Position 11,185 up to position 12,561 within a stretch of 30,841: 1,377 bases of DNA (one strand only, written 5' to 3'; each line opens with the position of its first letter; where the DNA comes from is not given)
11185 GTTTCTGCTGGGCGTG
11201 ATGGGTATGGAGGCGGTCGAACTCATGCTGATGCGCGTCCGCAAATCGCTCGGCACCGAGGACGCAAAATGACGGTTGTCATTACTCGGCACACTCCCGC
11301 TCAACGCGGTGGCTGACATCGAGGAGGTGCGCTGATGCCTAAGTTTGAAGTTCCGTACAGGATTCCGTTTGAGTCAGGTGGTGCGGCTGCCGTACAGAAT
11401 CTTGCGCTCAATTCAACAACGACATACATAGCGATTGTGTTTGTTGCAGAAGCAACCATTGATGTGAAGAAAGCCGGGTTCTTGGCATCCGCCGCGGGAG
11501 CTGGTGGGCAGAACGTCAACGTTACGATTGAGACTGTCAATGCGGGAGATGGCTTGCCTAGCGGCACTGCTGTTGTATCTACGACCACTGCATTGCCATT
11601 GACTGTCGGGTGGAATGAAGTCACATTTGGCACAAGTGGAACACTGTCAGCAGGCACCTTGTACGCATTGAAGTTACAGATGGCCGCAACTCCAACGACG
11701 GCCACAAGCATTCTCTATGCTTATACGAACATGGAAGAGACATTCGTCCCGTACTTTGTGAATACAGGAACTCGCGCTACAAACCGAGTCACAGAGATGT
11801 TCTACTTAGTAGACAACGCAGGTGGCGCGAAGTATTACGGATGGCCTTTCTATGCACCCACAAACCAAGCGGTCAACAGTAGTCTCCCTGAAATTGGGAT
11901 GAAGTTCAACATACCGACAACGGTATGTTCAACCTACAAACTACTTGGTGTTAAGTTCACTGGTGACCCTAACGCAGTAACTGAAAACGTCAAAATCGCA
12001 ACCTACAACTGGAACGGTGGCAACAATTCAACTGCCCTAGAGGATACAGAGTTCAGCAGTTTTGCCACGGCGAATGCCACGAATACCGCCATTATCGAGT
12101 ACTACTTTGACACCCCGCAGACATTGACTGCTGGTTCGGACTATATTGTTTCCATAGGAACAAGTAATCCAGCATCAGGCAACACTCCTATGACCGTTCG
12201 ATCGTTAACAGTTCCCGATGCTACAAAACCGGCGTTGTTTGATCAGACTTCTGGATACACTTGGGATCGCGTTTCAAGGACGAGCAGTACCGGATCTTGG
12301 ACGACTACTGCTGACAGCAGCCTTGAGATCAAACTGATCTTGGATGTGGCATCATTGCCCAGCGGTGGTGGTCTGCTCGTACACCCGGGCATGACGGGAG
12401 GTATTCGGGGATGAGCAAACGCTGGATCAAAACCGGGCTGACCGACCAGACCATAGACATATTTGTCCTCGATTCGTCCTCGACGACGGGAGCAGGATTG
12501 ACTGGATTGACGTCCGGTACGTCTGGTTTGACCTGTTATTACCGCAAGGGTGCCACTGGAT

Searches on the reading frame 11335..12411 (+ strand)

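Call 70: search_protein_families(library=pfam, proteins=[window:11335-12411:+], max_evalue=0.001)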
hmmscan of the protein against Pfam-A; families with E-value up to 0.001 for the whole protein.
window:11335-12411:+ (359 aa): 1 family
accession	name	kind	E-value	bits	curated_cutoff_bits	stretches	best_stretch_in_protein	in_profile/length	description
PF13313.11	DUF4082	-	0.00054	20.4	28.4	0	204-302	17-115/143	Domain of unknown function (DUF4082)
